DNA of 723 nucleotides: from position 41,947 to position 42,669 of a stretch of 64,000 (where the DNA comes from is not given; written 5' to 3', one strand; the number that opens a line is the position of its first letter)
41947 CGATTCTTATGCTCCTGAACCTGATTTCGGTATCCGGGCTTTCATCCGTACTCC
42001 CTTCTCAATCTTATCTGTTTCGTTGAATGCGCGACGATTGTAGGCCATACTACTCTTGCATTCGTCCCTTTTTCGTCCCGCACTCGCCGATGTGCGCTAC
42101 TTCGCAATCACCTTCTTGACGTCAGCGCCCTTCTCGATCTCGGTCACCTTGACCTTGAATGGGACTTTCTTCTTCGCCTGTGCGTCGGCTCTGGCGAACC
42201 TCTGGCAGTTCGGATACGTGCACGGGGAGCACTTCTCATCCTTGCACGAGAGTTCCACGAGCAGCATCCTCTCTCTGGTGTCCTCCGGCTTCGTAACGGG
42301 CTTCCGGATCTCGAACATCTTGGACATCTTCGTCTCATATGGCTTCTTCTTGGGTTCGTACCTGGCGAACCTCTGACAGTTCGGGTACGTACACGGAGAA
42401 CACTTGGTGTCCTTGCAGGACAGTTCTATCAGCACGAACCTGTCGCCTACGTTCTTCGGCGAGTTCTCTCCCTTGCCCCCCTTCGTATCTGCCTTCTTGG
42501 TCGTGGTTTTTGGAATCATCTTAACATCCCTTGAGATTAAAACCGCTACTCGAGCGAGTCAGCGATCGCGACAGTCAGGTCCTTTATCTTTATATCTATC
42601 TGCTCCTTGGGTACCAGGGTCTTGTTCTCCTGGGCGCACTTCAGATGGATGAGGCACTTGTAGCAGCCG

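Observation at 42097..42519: Small Lys-rich protein with an internally duplicated C-x4-C-x2-C-x4-C motif embedded in the hdr array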

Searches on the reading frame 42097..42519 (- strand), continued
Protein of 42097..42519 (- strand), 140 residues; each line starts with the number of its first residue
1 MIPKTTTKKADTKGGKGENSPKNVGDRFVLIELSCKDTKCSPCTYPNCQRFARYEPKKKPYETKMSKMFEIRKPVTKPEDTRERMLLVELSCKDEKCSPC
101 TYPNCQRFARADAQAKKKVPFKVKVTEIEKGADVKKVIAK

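Call 52: search_protein_families(library=pfam, proteins=[L047:5524-7419:+, L047:7483-7977:+, L047:8147-9241:-, L047:9312-9674:-, L047:10510-11103:+, L047:11360-12163:+, L047:12153-13490:-, L047:13625-16144:+], max_evalue=0.0001)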
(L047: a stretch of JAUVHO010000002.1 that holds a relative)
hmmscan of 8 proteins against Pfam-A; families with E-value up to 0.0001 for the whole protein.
L047:5524-7419:+ (631 aa): 3 families
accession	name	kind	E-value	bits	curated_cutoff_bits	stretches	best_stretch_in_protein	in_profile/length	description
PF02784.22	Orn_Arg_deC_N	-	6.7e-36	124.4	23.4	1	81-343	11-247/247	Pyridoxal-dependent decarboxylase, pyridoxal binding domain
PF17810.6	Arg_decarb_HB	-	2.5e-16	60.2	23.3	1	369-449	2-83/84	Arginine decarboxylase helical bundle domain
PF17944.6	Arg_decarbox_C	-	2.7e-08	34.6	23.3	1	576-629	1-51/51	Arginine decarboxylase C-terminal helical extension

L047:7483-7977:+ (164 aa): 1 family
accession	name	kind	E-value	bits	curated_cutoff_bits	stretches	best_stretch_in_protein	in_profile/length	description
PF00565.23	SNase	-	4.5e-12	46.8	21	1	71-150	1-83/107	Staphylococcal nuclease homologue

L047:8147-9241:- (364 aa): 1 family
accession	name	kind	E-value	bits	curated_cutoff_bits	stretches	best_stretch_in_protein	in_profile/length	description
PF01872.23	RibD_C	-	5.3e-18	66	24.1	1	3-218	1-195/197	RibD C-terminal domain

L047:9312-9674:- (120 aa): 0 families

L047:10510-11103:+ (197 aa): 2 families
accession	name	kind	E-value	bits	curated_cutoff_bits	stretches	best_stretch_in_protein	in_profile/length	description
PF09346.15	SMI1_KNR4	-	2.4e-07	31.8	25.4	1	47-173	1-123/125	SMI1 / KNR4 family (SUKH-1)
PF14568.11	SUKH_6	-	7.9e-06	26.8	27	1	52-173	3-119/119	SMI1-KNR4 cell-wall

L047:11360-12163:+ (267 aa): 0 families

L047:12153-13490:- (445 aa): 2 families
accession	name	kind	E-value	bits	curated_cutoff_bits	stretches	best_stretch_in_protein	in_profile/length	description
PF12706.13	Lactamase_B_2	-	4.5e-11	43.2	27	1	87-189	30-147/200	Beta-lactamase superfamily domain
PF07521.17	RMMBL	-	2.6e-06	27.7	21.6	1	391-426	9-45/63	Zn-dependent metallo-hydrolase RNA specificity domain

L047:13625-16144:+ (839 aa): 1 family
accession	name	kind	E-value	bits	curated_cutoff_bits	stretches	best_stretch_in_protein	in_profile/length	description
PF07705.17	CARDB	-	9.9e-08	32.6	22.7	1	561-665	2-98/101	CARDB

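Call 55: search_protein_families(library=pfam, proteins=[L068:8155-9072:+, L067:9008-9799:+, L064:2225-3430:-, L061:11738-12118:+, L071:1033-1419:+, L068:5129-6352:-, L065:14320-15285:+], max_evalue=0.00001)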
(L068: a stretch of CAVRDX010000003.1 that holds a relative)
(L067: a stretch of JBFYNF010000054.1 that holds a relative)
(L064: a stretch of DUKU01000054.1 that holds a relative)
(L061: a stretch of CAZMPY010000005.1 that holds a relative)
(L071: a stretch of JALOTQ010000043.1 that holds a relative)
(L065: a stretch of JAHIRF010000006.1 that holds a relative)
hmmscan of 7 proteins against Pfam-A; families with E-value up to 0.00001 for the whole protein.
L068:8155-9072:+ (305 aa): 2 families
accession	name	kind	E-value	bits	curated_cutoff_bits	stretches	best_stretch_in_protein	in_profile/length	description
PF01180.27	DHO_dh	-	3.4e-75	253.4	27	1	4-285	2-291/291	Dihydroorotate dehydrogenase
PF01207.24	Dus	-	6.9e-10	39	20.4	1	99-187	60-156/311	Dihydrouridine synthase (Dus)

L067:9008-9799:+ (263 aa): 2 families
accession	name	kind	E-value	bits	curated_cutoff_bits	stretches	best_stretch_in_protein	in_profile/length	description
PF10418.14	DHODB_Fe-S_bind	-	3.6e-12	46.2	23.9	1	211-243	1-40/41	Iron-sulfur cluster binding domain of dihydroorotate dehydrogenase B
PF00175.26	NAD_binding_1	-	1.8e-07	32.2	22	1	104-195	2-107/109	Oxidoreductase NAD-binding domain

L064:2225-3430:- (401 aa): 2 families
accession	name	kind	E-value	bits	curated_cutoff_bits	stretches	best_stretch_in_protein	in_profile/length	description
PF00682.25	HMGL-like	-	4.5e-79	266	29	1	21-278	2-260/260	HMGL-like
PF22617.1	HCS_D2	-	2.3e-24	86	27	1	293-370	2-80/82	Homocitrate synthase post-HMGL domain-like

L061:11738-12118:+ (126 aa): 0 families

L071:1033-1419:+ (128 aa): 1 family
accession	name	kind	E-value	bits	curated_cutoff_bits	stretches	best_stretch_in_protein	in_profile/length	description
PF01592.21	NifU_N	-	2e-50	170.6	22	1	5-125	2-125/127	NifU-like N terminal domain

L068:5129-6352:- (407 aa): 2 families
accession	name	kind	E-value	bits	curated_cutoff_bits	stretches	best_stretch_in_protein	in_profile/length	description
PF00266.25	Aminotran_5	-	5e-100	335.5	21.5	1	23-390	1-369/371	Aminotransferase class-V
PF00155.27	Aminotran_1_2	-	2.9e-11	43.6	19.7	1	68-197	45-187/361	Aminotransferase class I and II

L065:14320-15285:+ (321 aa): 1 family
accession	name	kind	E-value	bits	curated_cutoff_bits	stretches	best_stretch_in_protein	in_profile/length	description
PF00291.31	PALP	-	7.1e-72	242.6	35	1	24-308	2-295/295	Pyridoxal-phosphate dependent enzyme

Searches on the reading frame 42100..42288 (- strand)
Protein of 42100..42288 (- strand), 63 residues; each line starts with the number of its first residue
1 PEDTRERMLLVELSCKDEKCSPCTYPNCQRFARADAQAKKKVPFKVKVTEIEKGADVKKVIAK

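Call 37: search_solved_structures(query=A2, max_evalue=10, show_alignments=5)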
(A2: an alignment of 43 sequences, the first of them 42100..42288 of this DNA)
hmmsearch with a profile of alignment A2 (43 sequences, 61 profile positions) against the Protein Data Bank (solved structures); distinct sequences matched with E-value up to 10: 1.
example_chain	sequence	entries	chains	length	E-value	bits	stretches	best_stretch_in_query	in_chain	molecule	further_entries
21jv_A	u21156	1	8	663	0.63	13.3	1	24-49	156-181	alcohol oxidase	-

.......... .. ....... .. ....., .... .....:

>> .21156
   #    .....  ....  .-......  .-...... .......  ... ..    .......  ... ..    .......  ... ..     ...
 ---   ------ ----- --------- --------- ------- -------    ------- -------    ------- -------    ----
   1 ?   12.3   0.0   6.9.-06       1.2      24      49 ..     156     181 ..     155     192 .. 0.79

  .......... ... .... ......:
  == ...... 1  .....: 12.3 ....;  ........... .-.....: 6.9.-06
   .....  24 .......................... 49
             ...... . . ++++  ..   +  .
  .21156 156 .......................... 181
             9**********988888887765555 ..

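Call 44: predict_structure(alignment_id=A2)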
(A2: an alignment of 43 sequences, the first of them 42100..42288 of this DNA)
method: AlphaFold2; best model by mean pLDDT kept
length: 63 residues; sequences in the alignment: 43
mean_pLDDT: 66.6   pTM: 0.33
mean pLDDT of the five models: 66.6, 65.7, 62.8, 62.4, 61.4
residues with pLDDT >= 90: 0; 70-90: 27; 50-70: 35; < 50: 1
segments of 3 or more residues with pLDDT < 50: none
pLDDT, mean of each block of 10 residues (from residue 1): 70 74 70 70 61 57 56
secondary structure, 60 per line:
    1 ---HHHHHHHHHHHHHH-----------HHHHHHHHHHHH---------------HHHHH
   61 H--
elements in order: H4-17 H29-40 H56-61

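Call 47: fold_search(model_id=the predicted structure, library=pdb)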
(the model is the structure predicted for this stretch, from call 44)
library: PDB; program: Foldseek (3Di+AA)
matches with E <= 10: 0; with E <= 0.001: 0
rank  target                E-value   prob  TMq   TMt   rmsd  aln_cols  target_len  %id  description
